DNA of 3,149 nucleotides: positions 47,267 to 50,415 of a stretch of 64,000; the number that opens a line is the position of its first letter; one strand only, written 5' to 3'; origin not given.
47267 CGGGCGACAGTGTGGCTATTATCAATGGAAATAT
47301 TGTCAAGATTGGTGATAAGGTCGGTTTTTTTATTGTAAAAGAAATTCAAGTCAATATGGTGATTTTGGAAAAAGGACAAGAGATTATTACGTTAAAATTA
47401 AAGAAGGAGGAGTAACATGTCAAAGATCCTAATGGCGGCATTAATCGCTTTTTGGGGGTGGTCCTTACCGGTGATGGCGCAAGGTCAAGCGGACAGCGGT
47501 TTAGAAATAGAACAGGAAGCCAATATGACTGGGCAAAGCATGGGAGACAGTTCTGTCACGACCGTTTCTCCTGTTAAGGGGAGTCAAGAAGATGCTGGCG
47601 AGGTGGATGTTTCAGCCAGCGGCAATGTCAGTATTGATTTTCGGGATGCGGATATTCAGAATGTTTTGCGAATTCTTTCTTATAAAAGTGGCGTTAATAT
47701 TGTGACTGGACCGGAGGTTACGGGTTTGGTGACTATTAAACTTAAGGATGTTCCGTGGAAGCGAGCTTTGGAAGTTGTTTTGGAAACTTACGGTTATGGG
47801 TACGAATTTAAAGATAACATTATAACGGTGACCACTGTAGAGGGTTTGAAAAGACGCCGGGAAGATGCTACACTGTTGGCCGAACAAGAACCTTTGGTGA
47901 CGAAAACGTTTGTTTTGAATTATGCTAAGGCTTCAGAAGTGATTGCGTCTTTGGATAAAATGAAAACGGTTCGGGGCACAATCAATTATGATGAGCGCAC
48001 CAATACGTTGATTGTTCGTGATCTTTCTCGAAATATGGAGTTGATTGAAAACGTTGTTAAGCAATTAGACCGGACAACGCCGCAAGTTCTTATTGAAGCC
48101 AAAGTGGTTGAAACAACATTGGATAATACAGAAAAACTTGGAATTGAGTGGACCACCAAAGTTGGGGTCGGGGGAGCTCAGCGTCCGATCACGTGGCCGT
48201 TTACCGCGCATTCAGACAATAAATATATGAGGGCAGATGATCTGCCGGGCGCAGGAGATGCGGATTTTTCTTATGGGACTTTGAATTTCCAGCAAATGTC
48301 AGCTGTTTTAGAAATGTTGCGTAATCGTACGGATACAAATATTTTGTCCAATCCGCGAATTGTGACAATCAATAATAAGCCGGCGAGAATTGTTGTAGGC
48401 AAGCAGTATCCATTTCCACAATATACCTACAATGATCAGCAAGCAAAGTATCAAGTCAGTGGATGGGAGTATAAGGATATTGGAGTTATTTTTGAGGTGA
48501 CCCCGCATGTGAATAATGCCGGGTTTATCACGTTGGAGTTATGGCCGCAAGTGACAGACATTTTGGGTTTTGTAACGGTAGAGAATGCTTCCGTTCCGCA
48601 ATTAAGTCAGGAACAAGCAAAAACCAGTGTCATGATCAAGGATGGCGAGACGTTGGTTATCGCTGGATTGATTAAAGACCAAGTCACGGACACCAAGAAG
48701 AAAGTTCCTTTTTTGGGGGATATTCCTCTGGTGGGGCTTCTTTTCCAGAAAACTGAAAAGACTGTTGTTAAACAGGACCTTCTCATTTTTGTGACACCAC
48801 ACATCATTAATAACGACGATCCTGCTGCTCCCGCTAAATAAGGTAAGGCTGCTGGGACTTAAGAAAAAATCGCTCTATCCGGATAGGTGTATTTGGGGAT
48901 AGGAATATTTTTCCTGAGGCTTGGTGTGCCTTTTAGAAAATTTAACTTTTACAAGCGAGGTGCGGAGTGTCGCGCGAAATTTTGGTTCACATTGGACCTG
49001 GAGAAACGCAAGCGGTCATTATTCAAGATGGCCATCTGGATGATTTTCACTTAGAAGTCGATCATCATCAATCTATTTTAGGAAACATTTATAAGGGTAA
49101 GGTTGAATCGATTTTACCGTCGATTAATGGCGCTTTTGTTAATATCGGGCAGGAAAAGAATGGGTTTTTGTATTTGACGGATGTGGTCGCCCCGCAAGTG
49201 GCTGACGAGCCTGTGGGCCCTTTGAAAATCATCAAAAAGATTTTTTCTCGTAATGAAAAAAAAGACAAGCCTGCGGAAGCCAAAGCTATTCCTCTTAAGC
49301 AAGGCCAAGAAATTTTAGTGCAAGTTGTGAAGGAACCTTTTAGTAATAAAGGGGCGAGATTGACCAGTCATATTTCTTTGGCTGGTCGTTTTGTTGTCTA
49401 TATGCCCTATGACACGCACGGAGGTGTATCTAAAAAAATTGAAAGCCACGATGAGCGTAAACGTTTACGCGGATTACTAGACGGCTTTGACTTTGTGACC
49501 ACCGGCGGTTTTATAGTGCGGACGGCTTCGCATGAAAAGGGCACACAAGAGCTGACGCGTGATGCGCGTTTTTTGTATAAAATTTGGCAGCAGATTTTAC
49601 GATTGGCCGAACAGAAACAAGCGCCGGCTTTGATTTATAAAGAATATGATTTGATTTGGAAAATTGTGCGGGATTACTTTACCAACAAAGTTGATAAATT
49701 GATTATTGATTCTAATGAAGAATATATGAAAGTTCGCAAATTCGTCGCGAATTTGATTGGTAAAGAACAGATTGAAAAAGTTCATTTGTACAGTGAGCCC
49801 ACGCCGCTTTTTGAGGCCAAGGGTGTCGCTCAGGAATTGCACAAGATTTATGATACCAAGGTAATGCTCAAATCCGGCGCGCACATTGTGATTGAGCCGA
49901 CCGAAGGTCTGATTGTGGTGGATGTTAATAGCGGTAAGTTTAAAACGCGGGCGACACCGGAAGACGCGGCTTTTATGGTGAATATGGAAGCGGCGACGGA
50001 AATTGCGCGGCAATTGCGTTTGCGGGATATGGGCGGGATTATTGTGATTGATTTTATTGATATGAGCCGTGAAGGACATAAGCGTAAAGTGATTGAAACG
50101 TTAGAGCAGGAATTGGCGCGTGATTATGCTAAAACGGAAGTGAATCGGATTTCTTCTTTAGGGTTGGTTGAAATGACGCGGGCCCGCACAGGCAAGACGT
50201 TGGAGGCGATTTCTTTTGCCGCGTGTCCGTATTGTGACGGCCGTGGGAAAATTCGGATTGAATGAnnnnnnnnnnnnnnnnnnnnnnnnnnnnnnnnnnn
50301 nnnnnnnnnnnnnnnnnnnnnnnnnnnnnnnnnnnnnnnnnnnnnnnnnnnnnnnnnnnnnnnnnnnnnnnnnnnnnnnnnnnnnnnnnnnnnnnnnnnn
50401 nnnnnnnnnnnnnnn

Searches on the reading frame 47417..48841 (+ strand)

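Call 16: search_protein_families(library=ncbifam, proteins=[window:47417-48841:+])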
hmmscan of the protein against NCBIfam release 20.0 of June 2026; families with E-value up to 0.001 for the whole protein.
window:47417-48841:+ (474 aa): 9 families
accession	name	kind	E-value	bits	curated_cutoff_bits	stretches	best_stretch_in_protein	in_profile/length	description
TIGR02515.1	IV_pilus_PilQ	subfamily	6.1e-88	295.6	284.35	1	70-465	3-428/428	type IV pilus secretin PilQ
TIGR02517.1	type_II_gspD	equivalog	3.4e-78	263.6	351.35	2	207-468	321-594/600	type II secretion system secretin GspD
NF010083.0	PRK13568.1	equivalog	1.2e-61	208.7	554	1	60-465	17-418/419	DNA uptake porin HofQ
NF007851.2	PRK10560.1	exception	1.6e-49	168.8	598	1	67-465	20-410/412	DNA uptake porin HofQ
TIGR02519.1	pilus_MshL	equivalog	1.6e-43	148.8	250.2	1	192-464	4-290/290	pilus (MSHA type) biogenesis protein MshL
TIGR02516.1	type_III_yscC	equivalog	2.6e-40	138.4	238.45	1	183-465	195-462/463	type III secretion system outer membrane ring subunit SctC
NF042912.1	Amuc_1098_fam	equivalog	1e-34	119.7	750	2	393-465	725-797/805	Amuc_1098 family type IV pilus outer membrane protein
NF011873.0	PRK15346.1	equivalog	1.5e-30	106.3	524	1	186-450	235-480/499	EscC/YscC/HrcC family type III secretion system outer membrane ring protein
TIGR02520.1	pilus_B_mal_scr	equivalog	1.2e-08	34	287.65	1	175-430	224-484/513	PilN family type IVB pilus formation outer membrane protein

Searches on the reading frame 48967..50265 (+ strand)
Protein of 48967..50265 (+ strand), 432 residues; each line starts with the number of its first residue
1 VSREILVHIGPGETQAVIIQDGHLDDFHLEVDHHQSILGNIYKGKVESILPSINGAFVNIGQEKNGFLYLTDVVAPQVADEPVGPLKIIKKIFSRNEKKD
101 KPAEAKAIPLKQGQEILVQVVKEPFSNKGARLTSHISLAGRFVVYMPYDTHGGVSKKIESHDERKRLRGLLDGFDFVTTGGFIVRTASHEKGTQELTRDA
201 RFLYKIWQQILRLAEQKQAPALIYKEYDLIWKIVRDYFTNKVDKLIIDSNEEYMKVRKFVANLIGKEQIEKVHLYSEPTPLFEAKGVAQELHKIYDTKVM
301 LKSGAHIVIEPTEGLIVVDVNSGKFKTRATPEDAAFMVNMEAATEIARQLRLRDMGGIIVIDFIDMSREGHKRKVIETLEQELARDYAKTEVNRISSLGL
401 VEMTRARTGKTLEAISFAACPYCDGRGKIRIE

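Call 16: search_protein_families(library=ncbifam, proteins=[window:48967-50265:+])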
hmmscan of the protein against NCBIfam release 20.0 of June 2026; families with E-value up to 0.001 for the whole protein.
window:48967-50265:+ (432 aa): 5 families
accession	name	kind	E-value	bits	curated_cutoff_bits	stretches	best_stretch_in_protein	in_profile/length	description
TIGR00757.1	RNaseEG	subfamily_domain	1.2e-135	452.7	325.95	1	13-430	1-404/415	Rne/Rng family ribonuclease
NF008689.0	PRK11712.1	equivalog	2.1e-118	395.9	594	1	1-430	1-415/489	ribonuclease G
NF052586.1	RnaseECyano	equivalog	4.6e-87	292.9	900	1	24-429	22-406/619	ribonuclease E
NF008074.0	PRK10811.1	equivalog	5.5e-87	292.6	908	1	17-430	16-414/1068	ribonuclease E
NF052588.1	RnaseEMycob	equivalog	9.3e-80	268.6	1400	1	8-428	333-745/945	ribonuclease E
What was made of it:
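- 48967..50265 (+): rng (Rne/Rng family ribonuclease, 432 aa); stop codon TGA at 50263-50265. NCBIfam TIGR00757, E = 1.2e-135 (call 16).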

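Call 17: find_homologous_proteins(query=window:48967-50265:+, max_evalue=1e-50)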
Query window:48967-50265:+ (432 aa): 7955 proteins with E <= 1e-50 among 8000 candidates; the best 120 are listed.
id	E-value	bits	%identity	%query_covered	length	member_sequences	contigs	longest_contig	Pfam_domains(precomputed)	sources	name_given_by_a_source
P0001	4.2e-282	953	100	100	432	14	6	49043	PF10150.15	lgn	-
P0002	2.1e-259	879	91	100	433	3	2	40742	PF10150.15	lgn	-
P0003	1.8e-256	869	91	100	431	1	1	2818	PF10150.15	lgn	-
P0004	4.3e-256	868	90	100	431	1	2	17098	PF10150.15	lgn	-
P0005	1.2e-254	863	89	100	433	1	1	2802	PF10150.15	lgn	-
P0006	4.7e-254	861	89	100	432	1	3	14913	PF10150.15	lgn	-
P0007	1.2e-253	860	89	100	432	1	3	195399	PF10150.15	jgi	jgi:ribonuclease G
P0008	7.7e-247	837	87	100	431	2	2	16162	PF10150.15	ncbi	-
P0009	2.4e-246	836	86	100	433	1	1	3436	PF10150.15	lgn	-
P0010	2.4e-241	819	85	100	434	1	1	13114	PF10150.15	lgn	-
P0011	5.0e-241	818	85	100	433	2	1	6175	PF10150.15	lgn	-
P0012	5.1e-238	808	82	100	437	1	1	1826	PF10150.15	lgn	-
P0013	3.0e-231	786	81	100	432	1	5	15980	PF10150.15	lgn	-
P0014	1.2e-230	784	80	100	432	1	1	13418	PF10150.15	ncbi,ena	-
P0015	7.4e-230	781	80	100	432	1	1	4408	PF10150.15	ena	-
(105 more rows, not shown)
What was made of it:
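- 48967..50265 (+): Homologues are named Candidatus Omnitrophota (call 17).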

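Call 19: find_encoding_contigs(protein=P0001, flank=3000, max_places=6)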
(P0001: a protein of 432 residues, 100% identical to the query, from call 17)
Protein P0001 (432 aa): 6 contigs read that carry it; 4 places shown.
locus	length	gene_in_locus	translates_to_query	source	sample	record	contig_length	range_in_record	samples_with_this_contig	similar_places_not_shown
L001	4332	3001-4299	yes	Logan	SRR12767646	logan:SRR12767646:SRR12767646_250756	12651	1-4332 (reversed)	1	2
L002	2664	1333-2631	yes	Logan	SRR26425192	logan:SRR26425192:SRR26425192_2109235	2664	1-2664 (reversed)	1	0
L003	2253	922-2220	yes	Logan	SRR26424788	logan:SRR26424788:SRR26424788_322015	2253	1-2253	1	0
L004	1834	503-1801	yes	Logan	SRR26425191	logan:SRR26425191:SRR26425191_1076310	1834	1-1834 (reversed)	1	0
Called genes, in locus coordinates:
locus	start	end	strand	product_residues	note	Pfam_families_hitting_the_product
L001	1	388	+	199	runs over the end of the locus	PF05137:PilN (weak)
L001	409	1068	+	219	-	PF04350:PilO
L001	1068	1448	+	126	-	-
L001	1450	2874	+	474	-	PF21305:type_II_gspD_N0 (faint), PF07660:STN, PF03958:Secretin_N, PF00263:Secretin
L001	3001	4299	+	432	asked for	PF10150:RNase_E_G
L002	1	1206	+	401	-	?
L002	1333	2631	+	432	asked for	PF10150:RNase_E_G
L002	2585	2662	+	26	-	?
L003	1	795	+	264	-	?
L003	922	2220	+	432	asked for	PF10150:RNase_E_G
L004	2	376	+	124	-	?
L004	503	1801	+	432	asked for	PF10150:RNase_E_G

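Call 20: find_encoding_contigs(protein=P0002, flank=3000, max_places=3)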
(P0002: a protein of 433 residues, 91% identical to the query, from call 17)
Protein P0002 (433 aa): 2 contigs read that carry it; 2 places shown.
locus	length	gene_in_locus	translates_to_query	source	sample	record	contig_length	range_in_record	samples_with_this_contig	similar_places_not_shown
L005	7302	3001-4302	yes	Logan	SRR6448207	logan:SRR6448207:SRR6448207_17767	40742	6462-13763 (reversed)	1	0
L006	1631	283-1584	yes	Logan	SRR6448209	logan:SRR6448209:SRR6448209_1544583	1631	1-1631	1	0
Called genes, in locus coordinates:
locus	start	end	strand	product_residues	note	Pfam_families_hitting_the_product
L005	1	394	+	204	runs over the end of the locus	PF05137:PilN (weak)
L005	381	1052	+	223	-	PF04350:PilO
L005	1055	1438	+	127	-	-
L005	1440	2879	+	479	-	PF21305:type_II_gspD_N0 (faint), PF07660:STN (weak), PF03958:Secretin_N, PF00263:Secretin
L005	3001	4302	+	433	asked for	PF10150:RNase_E_G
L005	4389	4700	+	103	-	PF00829:Ribosomal_L21p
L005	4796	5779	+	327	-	PF01018:GTP1_OBG, PF01926:MMR_HSR1, PF02421:FeoB_N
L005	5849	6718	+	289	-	PF00696:AA_kinase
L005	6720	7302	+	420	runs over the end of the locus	PF00171:Aldedh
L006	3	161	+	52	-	?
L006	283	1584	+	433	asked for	PF10150:RNase_E_G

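Call 21: find_encoding_contigs(protein=P0007, flank=3000, max_places=3)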
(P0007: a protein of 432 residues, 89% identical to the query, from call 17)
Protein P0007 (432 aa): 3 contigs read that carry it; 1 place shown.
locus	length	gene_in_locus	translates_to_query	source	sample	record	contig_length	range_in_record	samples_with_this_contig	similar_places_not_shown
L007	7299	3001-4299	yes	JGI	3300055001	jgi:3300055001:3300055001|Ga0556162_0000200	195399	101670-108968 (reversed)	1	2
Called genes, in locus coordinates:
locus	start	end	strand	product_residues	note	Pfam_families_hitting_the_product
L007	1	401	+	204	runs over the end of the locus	-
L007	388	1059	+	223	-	PF04350:PilO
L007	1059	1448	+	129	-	-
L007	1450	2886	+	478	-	PF21305:type_II_gspD_N0 (faint), PF07660:STN (weak), PF03958:Secretin_N, PF00263:Secretin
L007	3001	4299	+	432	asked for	PF10150:RNase_E_G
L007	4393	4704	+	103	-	PF00829:Ribosomal_L21p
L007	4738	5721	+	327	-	PF01018:GTP1_OBG, PF00025:Arf (faint), PF01926:MMR_HSR1, PF02421:FeoB_N, PF16897:MMR_HSR1_Xtn (weak)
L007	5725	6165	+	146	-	-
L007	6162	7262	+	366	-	PF00696:AA_kinase, PF01472:PUA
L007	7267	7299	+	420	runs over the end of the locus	PF00171:Aldedh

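Call 28: find_encoding_contigs(protein=P0004, flank=2500, max_places=2)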
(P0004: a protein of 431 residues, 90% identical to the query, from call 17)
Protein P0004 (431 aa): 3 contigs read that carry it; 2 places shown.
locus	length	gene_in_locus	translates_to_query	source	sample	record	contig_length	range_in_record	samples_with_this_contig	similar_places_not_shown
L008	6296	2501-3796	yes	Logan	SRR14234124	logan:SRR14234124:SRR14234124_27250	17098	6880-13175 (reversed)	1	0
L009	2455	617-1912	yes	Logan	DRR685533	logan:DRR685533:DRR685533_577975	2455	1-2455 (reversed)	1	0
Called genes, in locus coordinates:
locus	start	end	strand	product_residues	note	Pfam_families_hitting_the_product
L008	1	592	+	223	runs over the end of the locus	PF04350:PilO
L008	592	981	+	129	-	-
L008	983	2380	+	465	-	PF21305:type_II_gspD_N0 (faint), PF07660:STN, PF03958:Secretin_N, PF00263:Secretin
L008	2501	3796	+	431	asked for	PF10150:RNase_E_G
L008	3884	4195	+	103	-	PF00829:Ribosomal_L21p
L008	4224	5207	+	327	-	PF01018:GTP1_OBG, PF00009:GTP_EFTU (faint), PF01926:MMR_HSR1, PF02421:FeoB_N, PF16897:MMR_HSR1_Xtn (weak)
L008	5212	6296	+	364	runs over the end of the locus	PF00696:AA_kinase, PF01472:PUA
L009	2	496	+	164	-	?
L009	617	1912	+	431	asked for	PF10150:RNase_E_G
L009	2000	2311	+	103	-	PF00829:Ribosomal_L21p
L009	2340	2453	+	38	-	?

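Call 29: find_encoding_contigs(protein=P0008, flank=2500, max_places=2)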
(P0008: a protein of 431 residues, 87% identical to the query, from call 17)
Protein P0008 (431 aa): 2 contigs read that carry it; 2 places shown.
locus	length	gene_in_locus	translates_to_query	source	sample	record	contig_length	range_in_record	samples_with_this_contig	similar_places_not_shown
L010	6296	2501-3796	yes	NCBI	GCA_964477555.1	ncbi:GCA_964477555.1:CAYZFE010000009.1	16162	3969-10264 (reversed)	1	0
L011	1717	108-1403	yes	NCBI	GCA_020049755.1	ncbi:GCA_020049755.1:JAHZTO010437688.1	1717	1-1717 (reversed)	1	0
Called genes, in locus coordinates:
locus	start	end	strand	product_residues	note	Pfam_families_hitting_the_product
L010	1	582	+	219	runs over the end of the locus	PF04350:PilO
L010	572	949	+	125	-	-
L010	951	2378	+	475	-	PF21305:type_II_gspD_N0 (faint), PF07660:STN, PF03958:Secretin_N, PF00263:Secretin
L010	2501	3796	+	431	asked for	PF10150:RNase_E_G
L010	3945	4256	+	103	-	PF00829:Ribosomal_L21p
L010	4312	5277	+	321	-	PF01018:GTP1_OBG, PF01926:MMR_HSR1, PF02421:FeoB_N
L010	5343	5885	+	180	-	PF14907:NTP_transf_5 (weak), PF19502:DUF6036 (faint), PF08843:AbiEii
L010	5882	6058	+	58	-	-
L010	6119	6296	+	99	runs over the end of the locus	PF00696:AA_kinase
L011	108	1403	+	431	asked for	PF10150:RNase_E_G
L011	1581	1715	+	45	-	?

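Call 30: find_encoding_contigs(protein=P0010, flank=2500, max_places=2)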
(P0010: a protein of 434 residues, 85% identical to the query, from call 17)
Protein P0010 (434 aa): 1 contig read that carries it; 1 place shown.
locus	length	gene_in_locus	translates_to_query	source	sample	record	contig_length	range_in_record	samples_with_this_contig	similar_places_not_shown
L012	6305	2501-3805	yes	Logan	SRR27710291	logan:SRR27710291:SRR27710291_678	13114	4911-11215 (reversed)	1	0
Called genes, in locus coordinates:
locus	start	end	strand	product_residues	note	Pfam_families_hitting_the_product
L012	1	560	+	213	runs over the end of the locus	PF04350:PilO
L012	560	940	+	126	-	-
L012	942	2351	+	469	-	PF21305:type_II_gspD_N0 (faint), PF07660:STN (weak), PF03958:Secretin_N, PF00263:Secretin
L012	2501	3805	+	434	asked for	PF10150:RNase_E_G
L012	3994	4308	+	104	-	PF00829:Ribosomal_L21p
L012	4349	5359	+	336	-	PF01018:GTP1_OBG, PF01926:MMR_HSR1, PF02421:FeoB_N (weak)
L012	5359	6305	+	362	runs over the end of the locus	PF00696:AA_kinase, PF01472:PUA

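Call 31: find_encoding_contigs(protein=P0013, flank=2500, max_places=3)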
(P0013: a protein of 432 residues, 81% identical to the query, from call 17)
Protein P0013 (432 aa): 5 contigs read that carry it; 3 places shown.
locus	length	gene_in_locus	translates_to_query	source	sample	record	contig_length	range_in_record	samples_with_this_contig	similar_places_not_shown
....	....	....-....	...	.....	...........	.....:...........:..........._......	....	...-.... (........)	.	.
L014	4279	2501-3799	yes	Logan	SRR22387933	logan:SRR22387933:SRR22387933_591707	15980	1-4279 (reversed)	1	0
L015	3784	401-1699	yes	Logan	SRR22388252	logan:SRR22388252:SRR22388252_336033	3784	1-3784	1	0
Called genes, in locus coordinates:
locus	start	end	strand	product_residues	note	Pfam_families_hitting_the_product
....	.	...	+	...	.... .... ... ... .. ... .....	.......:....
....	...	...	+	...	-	-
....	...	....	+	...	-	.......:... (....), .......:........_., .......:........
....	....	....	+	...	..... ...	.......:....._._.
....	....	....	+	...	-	-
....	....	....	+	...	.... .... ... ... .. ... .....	?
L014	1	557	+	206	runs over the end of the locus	PF04350:PilO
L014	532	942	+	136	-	-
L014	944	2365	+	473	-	PF07660:STN (weak), PF03958:Secretin_N, PF00263:Secretin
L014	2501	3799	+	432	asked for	PF10150:RNase_E_G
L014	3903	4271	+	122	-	-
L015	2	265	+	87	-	?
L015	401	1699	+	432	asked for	PF10150:RNase_E_G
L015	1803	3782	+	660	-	?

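Call 45: find_encoding_contigs(protein=P0003, flank=2500, max_places=2)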
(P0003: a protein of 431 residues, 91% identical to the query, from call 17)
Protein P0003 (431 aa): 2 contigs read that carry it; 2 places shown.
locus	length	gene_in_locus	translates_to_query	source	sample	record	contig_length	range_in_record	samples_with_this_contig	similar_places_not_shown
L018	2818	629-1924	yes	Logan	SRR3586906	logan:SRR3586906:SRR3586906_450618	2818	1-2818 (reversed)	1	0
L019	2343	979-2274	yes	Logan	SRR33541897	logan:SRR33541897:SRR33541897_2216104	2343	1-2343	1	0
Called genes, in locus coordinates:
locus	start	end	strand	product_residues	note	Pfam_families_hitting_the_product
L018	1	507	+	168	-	?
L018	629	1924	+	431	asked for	PF10150:RNase_E_G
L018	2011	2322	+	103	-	PF00829:Ribosomal_L21p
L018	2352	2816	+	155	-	?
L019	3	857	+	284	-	?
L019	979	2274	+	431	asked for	PF10150:RNase_E_G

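Call 46: find_encoding_contigs(protein=P0005, flank=2500, max_places=2)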
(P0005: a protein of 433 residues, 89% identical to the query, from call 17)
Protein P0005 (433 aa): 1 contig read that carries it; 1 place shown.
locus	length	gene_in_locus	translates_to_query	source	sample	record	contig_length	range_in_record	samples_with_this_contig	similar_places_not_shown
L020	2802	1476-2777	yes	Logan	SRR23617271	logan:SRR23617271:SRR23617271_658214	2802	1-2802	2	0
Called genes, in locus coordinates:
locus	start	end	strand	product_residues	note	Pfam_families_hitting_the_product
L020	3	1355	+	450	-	?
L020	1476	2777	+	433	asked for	PF10150:RNase_E_G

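Call 47: find_encoding_contigs(protein=P0006, flank=2500, max_places=3)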
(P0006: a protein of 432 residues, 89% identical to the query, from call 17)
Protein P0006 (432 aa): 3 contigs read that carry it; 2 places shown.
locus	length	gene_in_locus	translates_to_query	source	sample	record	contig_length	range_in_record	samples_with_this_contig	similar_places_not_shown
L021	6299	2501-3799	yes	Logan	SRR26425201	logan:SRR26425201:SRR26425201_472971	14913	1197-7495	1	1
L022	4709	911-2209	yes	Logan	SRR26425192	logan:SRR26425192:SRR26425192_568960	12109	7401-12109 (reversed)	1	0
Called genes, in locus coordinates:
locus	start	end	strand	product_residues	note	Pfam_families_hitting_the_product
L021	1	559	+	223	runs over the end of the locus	PF04350:PilO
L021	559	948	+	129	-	-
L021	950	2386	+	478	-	PF21305:type_II_gspD_N0 (faint), PF07660:STN (weak), PF03958:Secretin_N, PF00263:Secretin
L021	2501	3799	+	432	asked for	PF10150:RNase_E_G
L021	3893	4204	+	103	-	PF00829:Ribosomal_L21p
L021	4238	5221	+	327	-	PF01018:GTP1_OBG, PF00025:Arf (faint), PF01926:MMR_HSR1, PF02421:FeoB_N, PF16897:MMR_HSR1_Xtn (weak)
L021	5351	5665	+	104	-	-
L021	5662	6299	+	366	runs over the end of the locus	PF00696:AA_kinase, PF01472:PUA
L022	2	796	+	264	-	?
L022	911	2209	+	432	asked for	PF10150:RNase_E_G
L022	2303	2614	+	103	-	PF00829:Ribosomal_L21p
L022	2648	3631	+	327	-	PF01018:GTP1_OBG, PF00025:Arf (faint), PF01926:MMR_HSR1, PF02421:FeoB_N, PF16897:MMR_HSR1_Xtn (weak)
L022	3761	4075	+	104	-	-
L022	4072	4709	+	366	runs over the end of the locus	PF00696:AA_kinase, PF01472:PUA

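Call 49: find_related_loci(query=window:48967-50265:+, collection=genome_contigs, flank=2500)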
Query window:48967-50265:+ (432 aa) in genome_contigs; peptide patterns used: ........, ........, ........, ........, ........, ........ (x = any residue, [..] = any of these).
249 stretches matched a pattern; 190 encode a relative of the query (tblastn E <= 1e-3); the best 80 are kept; 80 distinct loci.
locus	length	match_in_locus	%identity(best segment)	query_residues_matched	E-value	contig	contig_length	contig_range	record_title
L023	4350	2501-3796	92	1-432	0e+0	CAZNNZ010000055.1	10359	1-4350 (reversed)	MAG TPA_asm: uncultured Planctomycetales bacterium isolate SRP278252_co2_854 genome assembly, contig: NODE_13619_length_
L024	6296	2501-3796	92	1-432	0e+0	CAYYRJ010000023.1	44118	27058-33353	MAG TPA_asm: uncultured Planctomycetales bacterium isolate SRP278252_co1_150 genome assembly, contig: NODE_1154_length_4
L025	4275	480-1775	92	1-432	0e+0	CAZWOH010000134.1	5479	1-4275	MAG TPA_asm: uncultured Planctomycetales bacterium isolate binchicken_co346_31 genome assembly, contig: NODE_5045_length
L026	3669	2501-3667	92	1-389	0e+0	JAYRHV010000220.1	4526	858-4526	MAG: Candidatus Omnitrophota bacterium isolate SZ_szas25bin.37 k141_930968, whole genome shotgun sequence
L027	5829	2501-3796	80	1-432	0e+0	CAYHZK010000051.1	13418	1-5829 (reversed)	MAG TPA_asm: uncultured Planctomycetales bacterium isolate ERP119705_co15_651 genome assembly, contig: NODE_5171_length_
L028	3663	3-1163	87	46-432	0e+0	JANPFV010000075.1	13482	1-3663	MAG: Candidatus Omnitrophota bacterium isolate VAR_69_metabat_93 VAR_69_k141_431505, whole genome shotgun sequence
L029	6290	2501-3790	70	1-430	0e+0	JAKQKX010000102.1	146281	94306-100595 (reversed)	MAG: Candidatus Omnitrophota bacterium isolate USDV_maxbin.135_sub k141_119906, whole genome shotgun sequence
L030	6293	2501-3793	69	1-431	0e+0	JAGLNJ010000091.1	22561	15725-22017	MAG: Candidatus Omnitrophota bacterium isolate RS_6_36 ROV157_6.bin.36.fa_91, whole genome shotgun sequence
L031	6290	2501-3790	71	1-431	0e+0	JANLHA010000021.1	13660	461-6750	MAG: Candidatus Omnitrophota bacterium isolate P6-5 k99_4355, whole genome shotgun sequence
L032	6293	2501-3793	68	1-431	0e+0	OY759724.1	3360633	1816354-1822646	MAG: Candidatus Omnitrophota bacterium isolate 1a5844f9-839a-4d7b-a7f9-2444bab12bdd genome assembly, chromosome: 1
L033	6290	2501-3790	69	1-430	0e+0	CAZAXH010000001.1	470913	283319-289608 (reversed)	MAG TPA_asm: uncultured Planctomycetales bacterium isolate binchicken_co117_398 genome assembly, contig: NODE_5_length_4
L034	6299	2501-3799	67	1-431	0e+0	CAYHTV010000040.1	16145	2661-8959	MAG TPA_asm: uncultured Planctomycetales bacterium isolate ERP119705_co15_632 genome assembly, contig: NODE_3798_length_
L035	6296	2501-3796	66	1-432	0e+0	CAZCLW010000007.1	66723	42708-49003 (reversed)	MAG TPA_asm: uncultured Planctomycetales bacterium isolate SRP239054_co1_195 genome assembly, contig: NODE_226_length_66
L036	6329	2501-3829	66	1-431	0e+0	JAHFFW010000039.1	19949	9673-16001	MAG: Candidatus Omnitrophota bacterium isolate nzgw300 NODE_792_length_19950_cov_6.628574, whole genome shotgun sequence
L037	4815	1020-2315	66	1-430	0e+0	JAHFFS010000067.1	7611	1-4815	MAG: Candidatus Omnitrophota bacterium isolate nzgw298 NODE_17522_length_7612_cov_3.852623, whole genome shotgun sequenc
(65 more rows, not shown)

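Call 79: find_encoding_contigs(protein=window:48967-50265:+, flank=1500, max_places=8)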
Protein window:48967-50265:+ (432 aa): no gene with exactly this product is on record in the collection.
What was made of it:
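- Tried and rejected: Exact-protein look-up of the window's own Rng, to see where that strain's contig breaks: the protein is not on record (call 79).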
